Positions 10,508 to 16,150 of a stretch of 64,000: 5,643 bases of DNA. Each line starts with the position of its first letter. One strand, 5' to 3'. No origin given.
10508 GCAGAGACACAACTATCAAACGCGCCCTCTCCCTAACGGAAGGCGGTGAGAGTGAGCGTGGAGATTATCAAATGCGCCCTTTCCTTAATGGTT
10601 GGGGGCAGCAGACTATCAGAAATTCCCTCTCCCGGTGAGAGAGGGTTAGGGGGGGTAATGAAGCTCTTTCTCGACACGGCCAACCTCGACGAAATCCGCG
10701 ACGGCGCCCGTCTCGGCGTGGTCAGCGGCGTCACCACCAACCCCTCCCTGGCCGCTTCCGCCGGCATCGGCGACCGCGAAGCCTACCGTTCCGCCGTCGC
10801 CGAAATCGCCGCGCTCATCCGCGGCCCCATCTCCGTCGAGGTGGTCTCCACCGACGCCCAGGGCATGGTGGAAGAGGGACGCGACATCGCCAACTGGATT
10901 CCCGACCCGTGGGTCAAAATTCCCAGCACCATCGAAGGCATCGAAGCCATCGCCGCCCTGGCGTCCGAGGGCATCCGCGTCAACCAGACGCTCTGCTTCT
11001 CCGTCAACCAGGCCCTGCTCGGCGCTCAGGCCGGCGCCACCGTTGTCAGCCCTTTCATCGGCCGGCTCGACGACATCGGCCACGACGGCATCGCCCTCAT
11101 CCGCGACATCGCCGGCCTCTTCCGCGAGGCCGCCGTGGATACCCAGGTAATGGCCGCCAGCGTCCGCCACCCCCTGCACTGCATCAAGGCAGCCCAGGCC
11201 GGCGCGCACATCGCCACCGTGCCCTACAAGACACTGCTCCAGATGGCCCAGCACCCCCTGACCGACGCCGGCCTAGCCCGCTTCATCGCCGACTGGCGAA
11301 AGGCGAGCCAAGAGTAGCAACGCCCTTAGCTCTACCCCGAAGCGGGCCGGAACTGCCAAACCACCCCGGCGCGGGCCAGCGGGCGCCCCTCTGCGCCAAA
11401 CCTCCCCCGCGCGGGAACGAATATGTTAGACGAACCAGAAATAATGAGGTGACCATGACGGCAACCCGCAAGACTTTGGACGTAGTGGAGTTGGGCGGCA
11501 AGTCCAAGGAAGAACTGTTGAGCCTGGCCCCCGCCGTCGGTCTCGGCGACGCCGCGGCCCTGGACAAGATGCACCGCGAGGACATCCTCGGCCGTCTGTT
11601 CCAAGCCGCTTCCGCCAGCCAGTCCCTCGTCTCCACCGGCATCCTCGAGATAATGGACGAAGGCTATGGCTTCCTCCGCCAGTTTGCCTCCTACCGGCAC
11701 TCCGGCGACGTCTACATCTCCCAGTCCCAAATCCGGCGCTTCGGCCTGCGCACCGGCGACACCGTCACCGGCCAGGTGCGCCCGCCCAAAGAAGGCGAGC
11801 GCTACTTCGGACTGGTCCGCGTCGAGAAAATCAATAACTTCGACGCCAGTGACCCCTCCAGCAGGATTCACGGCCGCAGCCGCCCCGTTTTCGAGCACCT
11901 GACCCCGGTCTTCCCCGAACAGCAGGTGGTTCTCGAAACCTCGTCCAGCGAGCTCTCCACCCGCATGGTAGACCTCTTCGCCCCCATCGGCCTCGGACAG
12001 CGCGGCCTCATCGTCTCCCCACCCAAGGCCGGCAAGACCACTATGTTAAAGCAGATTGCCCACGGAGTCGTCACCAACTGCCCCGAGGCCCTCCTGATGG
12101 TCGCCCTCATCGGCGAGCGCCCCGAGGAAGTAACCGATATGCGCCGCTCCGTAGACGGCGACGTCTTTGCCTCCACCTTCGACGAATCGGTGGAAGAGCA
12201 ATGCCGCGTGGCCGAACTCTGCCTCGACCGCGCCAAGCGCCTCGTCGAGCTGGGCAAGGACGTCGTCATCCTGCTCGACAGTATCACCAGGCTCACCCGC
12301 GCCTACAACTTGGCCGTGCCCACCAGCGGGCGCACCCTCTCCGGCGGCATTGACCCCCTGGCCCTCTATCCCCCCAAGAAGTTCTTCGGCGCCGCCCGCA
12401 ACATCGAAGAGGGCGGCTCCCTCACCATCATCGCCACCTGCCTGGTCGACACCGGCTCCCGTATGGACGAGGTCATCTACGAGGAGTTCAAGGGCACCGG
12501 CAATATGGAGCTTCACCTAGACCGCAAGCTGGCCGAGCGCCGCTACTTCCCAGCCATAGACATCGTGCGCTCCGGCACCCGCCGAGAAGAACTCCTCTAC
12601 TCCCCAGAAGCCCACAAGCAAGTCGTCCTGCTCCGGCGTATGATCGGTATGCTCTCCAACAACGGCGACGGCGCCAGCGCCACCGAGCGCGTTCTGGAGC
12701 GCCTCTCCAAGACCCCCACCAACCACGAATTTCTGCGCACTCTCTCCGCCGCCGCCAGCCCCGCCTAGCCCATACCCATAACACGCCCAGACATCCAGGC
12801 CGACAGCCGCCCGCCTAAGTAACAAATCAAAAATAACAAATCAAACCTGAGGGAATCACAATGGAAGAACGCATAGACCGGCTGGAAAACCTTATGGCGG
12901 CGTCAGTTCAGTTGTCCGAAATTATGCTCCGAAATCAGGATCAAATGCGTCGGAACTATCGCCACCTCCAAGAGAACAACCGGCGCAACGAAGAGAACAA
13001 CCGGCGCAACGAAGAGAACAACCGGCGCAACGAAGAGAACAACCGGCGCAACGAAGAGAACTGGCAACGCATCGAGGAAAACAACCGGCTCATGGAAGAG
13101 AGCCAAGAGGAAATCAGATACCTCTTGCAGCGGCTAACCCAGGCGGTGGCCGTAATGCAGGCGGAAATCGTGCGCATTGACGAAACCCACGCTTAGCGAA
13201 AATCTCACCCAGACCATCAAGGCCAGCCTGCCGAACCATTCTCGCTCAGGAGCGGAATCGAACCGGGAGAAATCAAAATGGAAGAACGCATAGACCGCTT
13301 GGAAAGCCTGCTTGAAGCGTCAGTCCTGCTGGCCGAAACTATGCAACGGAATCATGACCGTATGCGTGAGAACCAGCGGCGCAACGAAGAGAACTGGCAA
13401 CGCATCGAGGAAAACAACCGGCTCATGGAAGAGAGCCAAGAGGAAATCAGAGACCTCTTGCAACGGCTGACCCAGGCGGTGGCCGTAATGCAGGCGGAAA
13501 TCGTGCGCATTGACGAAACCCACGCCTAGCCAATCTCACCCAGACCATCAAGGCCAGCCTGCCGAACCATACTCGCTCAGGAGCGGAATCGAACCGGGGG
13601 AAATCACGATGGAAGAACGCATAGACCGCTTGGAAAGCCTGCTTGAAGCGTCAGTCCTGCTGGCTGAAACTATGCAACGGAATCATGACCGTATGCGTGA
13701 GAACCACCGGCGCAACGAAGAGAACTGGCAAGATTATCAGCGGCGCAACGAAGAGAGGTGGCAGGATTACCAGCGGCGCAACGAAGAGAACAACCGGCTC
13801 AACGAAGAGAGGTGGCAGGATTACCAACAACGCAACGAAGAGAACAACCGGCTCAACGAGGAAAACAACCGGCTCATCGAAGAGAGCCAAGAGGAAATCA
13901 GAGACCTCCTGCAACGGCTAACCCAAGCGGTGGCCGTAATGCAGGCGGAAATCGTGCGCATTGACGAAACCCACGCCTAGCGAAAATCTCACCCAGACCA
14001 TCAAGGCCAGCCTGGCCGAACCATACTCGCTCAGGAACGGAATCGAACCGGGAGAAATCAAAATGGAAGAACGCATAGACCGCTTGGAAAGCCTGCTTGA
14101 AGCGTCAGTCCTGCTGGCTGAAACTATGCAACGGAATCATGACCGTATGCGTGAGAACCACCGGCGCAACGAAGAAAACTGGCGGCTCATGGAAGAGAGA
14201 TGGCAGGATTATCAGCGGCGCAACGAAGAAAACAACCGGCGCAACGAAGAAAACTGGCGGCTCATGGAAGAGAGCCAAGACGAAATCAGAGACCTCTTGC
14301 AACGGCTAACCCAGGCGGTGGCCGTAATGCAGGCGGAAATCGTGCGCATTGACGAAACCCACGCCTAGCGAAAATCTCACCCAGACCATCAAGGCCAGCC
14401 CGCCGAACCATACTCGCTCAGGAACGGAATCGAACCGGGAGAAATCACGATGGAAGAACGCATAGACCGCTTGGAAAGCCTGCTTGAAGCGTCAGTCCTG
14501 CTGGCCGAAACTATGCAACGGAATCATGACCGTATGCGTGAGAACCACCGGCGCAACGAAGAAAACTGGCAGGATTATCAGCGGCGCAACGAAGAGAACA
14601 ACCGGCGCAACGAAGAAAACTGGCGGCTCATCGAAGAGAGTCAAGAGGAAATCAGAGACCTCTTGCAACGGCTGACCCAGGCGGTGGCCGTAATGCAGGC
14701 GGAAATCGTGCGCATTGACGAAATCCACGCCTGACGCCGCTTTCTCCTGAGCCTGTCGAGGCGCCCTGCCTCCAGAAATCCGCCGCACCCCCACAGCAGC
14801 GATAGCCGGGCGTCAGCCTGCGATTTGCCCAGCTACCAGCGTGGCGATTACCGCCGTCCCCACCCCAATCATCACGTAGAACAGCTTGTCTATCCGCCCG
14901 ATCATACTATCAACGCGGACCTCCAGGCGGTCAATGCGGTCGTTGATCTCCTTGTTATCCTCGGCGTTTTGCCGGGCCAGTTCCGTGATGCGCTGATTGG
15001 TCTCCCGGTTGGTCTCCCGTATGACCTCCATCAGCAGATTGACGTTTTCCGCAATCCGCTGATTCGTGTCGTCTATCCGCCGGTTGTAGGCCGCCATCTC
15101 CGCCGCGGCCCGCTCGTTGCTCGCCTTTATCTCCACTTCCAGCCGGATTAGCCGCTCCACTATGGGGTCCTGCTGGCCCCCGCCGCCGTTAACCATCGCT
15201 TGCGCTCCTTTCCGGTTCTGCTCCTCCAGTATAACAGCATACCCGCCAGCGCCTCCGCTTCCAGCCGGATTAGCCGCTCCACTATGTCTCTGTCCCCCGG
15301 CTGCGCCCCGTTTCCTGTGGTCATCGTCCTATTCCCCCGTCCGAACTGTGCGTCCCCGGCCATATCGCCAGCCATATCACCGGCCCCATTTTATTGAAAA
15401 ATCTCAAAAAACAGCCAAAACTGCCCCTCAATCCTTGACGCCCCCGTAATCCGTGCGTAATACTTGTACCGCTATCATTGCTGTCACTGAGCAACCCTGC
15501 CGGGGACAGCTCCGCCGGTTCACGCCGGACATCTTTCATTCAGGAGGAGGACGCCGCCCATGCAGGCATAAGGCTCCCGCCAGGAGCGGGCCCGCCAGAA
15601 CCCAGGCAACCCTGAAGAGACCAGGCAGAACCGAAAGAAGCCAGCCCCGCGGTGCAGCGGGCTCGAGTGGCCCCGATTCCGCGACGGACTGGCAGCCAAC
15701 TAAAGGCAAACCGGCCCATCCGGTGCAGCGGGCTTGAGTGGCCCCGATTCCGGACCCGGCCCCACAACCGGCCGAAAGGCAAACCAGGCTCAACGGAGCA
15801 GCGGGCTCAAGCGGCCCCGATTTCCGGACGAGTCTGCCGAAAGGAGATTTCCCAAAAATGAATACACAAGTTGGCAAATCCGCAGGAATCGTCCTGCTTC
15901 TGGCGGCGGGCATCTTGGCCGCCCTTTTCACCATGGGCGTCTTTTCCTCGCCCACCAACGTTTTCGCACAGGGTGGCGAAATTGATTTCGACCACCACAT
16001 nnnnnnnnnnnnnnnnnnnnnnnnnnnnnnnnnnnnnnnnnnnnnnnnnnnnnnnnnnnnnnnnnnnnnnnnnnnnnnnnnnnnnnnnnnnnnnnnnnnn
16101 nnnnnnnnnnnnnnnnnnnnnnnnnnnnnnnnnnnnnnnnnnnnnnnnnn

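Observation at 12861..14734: Five tandem cassettes encoding length-graded coiled-coil microproteins built from 7- and 11-residue modules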

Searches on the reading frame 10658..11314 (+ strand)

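Call 62: search_protein_families(library=pfam, proteins=[window:10658-11314:+], max_evalue=0.01)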
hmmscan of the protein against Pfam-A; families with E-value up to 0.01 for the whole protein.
window:10658-11314:+ (219 aa): 1 family
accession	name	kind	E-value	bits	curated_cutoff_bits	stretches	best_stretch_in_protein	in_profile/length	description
PF00923.25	TAL_FSA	-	4e-59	200.8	27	1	3-216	1-281/285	Transaldolase/Fructose-6-phosphate aldolase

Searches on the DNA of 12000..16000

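Call 46: search_rna_families(source=window, start=12000, end=16000, threshold=evalue, max_evalue=1)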
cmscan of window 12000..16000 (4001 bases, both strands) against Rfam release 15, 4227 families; matches with E-value up to 1: 0.
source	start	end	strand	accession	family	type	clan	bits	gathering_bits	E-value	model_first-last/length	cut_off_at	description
